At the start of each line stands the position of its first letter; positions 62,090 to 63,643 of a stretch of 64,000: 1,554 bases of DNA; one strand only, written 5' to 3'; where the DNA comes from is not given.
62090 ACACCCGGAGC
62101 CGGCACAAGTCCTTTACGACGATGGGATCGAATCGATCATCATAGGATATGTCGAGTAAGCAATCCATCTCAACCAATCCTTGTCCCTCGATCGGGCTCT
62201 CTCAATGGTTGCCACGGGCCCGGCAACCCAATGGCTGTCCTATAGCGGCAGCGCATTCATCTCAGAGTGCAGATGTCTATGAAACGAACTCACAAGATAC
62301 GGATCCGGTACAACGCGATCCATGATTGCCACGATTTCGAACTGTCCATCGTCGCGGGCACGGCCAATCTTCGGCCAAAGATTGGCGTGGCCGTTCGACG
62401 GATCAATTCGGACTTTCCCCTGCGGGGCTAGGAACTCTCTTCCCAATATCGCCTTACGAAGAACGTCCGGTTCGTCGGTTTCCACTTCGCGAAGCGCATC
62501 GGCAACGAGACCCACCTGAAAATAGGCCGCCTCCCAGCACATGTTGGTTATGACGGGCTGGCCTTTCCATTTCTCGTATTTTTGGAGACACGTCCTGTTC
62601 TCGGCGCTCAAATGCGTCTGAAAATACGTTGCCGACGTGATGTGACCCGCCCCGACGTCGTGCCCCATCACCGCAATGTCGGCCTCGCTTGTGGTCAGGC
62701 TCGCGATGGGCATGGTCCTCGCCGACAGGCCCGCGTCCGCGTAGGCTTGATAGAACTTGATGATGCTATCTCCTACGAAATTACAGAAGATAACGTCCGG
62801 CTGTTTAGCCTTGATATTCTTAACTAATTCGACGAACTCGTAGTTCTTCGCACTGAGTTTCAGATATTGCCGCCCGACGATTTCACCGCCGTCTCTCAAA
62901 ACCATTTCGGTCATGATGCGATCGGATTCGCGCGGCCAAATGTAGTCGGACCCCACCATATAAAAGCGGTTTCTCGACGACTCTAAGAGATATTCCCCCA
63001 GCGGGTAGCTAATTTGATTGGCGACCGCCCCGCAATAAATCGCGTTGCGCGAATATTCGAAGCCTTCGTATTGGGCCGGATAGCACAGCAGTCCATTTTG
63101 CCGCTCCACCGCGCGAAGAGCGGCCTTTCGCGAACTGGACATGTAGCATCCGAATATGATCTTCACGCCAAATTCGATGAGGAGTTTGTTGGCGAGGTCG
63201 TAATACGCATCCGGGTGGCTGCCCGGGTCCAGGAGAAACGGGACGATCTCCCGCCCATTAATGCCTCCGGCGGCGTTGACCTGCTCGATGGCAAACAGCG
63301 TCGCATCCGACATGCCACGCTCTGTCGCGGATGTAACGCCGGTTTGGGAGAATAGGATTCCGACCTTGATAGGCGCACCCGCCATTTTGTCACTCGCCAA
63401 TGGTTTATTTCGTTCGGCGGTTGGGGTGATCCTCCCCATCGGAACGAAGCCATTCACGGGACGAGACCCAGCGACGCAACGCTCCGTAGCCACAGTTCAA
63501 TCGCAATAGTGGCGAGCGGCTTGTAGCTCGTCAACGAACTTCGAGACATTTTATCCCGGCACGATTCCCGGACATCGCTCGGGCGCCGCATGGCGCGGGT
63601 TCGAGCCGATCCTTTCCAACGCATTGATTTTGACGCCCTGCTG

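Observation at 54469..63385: AmiC/AmiR-type amide sensing coupled to an ATP-dependent lactam hydrolase operon rather than an amidase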

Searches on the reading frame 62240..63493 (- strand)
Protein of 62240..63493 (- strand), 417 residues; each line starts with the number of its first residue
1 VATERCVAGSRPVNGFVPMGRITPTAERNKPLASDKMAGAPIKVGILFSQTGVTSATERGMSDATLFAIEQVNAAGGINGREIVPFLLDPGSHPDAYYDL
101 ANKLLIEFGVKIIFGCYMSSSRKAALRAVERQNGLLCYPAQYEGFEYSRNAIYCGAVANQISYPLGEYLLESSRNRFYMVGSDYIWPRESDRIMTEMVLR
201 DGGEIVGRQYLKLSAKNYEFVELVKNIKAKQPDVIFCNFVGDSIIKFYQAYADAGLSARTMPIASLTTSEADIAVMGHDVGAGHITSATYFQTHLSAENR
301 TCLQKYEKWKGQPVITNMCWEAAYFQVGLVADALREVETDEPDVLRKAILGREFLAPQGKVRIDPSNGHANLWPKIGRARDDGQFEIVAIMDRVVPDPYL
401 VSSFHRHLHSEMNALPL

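Call 3: search_protein_families(library=pfam, proteins=[window:62240-63493:-])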
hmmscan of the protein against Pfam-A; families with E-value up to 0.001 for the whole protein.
window:62240-63493:- (417 aa): 2 families
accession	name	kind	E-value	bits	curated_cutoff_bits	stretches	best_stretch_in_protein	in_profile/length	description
PF13433.12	Peripla_BP_5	-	2e-124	415.8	27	1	42-401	1-359/363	Periplasmic binding protein domain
PF13458.12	Peripla_BP_6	-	8.8e-58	197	31.7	1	41-371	1-330/343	Periplasmic binding protein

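Call 4: search_protein_families(library=ncbifam, proteins=[window:62240-63493:-])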
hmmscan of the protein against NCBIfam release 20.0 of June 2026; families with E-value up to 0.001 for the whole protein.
window:62240-63493:- (417 aa): 3 families
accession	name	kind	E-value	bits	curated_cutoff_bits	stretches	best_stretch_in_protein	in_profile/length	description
TIGR03407.1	urea_ABC_UrtA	exception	1.6e-90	303.7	492.75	1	42-399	1-360/361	urea ABC transporter substrate-binding protein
TIGR03669.1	urea_ABC_arch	equivalog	6.2e-40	137.3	494.8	1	42-399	1-354/375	urea ABC transporter substrate-binding protein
NF011933.0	PRK15404.1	subfamily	1.3e-09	37.6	477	1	37-131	22-115/370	high-affinity branched-chain amino acid ABC transporter substrate-binding protein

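Call 19: search_solved_structures(query=window:62240-63385:-, max_evalue=0.001, show_alignments=1)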
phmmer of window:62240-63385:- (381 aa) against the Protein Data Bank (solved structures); distinct sequences matched with E-value up to 0.001: 22.
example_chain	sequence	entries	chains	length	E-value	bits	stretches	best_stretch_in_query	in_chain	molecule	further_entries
8tg1_A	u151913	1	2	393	5.3e-77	262.5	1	5-365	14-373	Extracellular ligand-binding receptor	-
1pea_A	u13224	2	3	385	9.8e-70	238.5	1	8-366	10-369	AMIDASE OPERON | AMIC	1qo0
1qnl_A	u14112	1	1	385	1.9e-69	237.6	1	8-366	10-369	ALIPHATIC AMIDASE EXPRESSION-REGULATING PROTEIN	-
7s6e_A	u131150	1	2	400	1.5e-53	185.3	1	6-362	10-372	Urea ABC transporter, periplasmic urea-binding protein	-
8hic_A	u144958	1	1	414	2.6e-52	181.2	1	6-358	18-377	Putative urea ABC transporter, substrate binding protein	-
7s6f_A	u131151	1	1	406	3.3e-51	177.6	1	6-359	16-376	Putative urea ABC transporter, urea binding protein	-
4ey3_A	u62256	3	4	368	3.3e-14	55.8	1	6-331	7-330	Twin-arginine translocation pathway signal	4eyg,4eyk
4f06_A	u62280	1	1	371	1.4e-11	47.2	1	56-334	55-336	Extracellular ligand-binding receptor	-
4evs_A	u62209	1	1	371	3.4e-10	42.6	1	6-335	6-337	PUTATIVE ABC TRANSPORTER SUBUNIT, SUBSTRATE-BINDING COMPONENT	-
4zpj_A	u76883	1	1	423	8.2e-09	38.1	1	2-358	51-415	Extracellular ligand-binding receptor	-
3i45_A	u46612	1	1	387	2.9e-07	33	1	28-367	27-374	Twin-arginine translocation pathway signal protein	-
3ip5_A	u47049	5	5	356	2.2e-06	30.1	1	26-329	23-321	ABC transporter, substrate binding protein (Amino acid)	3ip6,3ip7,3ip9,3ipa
4evq_A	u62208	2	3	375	3.9e-06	29.3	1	3-329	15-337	Putative ABC transporter subunit, substrate-binding component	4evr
4xfk_A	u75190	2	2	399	3.9e-06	29.3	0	139-308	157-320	Putative branched chain amino acid ABC transporter, periplasmic amino acid-binding protein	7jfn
3ipc_A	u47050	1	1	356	7.2e-06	28.4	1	26-329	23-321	ABC transporter, substrate binding protein (Amino acid)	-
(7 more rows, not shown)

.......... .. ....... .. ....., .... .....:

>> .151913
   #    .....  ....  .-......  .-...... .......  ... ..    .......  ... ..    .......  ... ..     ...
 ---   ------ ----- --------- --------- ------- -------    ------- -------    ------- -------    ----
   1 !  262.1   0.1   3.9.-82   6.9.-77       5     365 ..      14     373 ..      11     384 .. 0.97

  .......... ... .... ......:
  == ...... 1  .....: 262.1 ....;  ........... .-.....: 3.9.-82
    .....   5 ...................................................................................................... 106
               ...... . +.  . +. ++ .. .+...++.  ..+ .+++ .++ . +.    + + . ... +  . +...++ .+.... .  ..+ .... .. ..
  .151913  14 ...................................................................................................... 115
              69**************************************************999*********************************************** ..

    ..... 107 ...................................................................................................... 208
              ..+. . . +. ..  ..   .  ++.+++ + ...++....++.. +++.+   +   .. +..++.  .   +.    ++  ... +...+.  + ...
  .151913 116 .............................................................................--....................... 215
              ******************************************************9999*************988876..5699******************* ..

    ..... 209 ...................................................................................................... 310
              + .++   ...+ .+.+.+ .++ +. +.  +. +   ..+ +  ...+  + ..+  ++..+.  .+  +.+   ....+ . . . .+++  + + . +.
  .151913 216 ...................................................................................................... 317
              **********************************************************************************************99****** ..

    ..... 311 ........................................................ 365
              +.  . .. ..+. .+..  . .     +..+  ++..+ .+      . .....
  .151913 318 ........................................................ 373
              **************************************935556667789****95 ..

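Call 56: search_solved_structures(query=window:62240-63385:-, max_evalue=1e-60, show_alignments=2)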
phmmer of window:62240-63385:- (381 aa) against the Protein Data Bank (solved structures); distinct sequences matched with E-value up to 1e-60: 3.
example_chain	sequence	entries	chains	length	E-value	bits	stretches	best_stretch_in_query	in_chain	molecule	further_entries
8tg1_A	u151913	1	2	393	5.3e-77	262.5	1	5-365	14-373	Extracellular ligand-binding receptor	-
1pea_A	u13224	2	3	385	9.8e-70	238.5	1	8-366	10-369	AMIDASE OPERON | AMIC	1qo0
1qnl_A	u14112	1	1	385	1.9e-69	237.6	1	8-366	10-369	ALIPHATIC AMIDASE EXPRESSION-REGULATING PROTEIN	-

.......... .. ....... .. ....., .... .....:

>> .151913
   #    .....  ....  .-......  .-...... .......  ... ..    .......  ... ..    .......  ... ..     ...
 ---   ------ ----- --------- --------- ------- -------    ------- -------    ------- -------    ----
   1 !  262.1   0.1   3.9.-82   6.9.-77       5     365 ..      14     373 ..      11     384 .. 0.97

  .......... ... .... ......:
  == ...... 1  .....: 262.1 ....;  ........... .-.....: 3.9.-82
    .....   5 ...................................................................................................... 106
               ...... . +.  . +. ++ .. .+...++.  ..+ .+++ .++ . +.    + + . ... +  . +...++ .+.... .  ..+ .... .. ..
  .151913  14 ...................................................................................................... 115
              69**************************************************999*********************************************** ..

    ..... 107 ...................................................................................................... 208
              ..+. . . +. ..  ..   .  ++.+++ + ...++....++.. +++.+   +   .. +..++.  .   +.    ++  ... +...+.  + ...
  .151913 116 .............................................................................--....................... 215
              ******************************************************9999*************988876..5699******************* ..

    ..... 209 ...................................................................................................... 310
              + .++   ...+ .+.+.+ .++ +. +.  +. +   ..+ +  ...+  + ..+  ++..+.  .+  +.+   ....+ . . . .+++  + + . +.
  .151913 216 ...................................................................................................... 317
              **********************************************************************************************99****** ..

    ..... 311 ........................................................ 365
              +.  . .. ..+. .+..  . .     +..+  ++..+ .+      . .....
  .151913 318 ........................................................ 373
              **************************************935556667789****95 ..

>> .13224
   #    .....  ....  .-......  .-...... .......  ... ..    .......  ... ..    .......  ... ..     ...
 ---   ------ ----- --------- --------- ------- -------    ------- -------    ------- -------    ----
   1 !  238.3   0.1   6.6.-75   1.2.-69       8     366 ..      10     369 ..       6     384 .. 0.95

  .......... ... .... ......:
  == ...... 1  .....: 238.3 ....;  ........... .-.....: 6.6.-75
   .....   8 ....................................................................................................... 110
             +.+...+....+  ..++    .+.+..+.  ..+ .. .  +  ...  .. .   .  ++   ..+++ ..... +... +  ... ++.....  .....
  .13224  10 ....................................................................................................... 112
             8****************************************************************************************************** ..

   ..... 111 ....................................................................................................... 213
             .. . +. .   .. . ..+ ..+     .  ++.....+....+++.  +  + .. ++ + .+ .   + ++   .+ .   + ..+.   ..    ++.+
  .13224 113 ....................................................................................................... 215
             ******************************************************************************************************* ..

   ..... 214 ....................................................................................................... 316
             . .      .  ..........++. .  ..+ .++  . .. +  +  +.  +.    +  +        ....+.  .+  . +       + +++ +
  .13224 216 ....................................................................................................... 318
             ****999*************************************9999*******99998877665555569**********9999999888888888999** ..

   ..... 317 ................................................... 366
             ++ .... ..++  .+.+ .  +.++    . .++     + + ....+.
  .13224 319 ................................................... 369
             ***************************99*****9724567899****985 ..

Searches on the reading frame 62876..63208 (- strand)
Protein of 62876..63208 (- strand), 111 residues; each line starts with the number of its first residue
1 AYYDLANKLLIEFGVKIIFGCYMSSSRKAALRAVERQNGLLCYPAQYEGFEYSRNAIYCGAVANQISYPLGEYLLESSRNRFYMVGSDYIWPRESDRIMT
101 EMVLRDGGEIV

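Call 59: search_solved_structures(query=window:62876-63208:-, max_evalue=0.001, show_alignments=5)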
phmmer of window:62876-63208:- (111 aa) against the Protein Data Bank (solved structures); distinct sequences matched with E-value up to 0.001: 6.
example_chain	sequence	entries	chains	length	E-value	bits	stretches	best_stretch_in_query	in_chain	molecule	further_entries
1pea_A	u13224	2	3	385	1e-27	99.9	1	9-110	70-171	AMIDASE OPERON | AMIC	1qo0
1qnl_A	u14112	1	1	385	2e-27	98.9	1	9-110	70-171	ALIPHATIC AMIDASE EXPRESSION-REGULATING PROTEIN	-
8tg1_A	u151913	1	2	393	1.1e-24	90.1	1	4-109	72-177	Extracellular ligand-binding receptor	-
7s6e_A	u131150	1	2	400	2.3e-21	79.4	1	5-111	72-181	Urea ABC transporter, periplasmic urea-binding protein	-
8hic_A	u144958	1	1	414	1.2e-20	77.2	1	5-111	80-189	Putative urea ABC transporter, substrate binding protein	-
7s6f_A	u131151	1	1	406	1.5e-20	76.8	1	5-111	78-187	Putative urea ABC transporter, urea binding protein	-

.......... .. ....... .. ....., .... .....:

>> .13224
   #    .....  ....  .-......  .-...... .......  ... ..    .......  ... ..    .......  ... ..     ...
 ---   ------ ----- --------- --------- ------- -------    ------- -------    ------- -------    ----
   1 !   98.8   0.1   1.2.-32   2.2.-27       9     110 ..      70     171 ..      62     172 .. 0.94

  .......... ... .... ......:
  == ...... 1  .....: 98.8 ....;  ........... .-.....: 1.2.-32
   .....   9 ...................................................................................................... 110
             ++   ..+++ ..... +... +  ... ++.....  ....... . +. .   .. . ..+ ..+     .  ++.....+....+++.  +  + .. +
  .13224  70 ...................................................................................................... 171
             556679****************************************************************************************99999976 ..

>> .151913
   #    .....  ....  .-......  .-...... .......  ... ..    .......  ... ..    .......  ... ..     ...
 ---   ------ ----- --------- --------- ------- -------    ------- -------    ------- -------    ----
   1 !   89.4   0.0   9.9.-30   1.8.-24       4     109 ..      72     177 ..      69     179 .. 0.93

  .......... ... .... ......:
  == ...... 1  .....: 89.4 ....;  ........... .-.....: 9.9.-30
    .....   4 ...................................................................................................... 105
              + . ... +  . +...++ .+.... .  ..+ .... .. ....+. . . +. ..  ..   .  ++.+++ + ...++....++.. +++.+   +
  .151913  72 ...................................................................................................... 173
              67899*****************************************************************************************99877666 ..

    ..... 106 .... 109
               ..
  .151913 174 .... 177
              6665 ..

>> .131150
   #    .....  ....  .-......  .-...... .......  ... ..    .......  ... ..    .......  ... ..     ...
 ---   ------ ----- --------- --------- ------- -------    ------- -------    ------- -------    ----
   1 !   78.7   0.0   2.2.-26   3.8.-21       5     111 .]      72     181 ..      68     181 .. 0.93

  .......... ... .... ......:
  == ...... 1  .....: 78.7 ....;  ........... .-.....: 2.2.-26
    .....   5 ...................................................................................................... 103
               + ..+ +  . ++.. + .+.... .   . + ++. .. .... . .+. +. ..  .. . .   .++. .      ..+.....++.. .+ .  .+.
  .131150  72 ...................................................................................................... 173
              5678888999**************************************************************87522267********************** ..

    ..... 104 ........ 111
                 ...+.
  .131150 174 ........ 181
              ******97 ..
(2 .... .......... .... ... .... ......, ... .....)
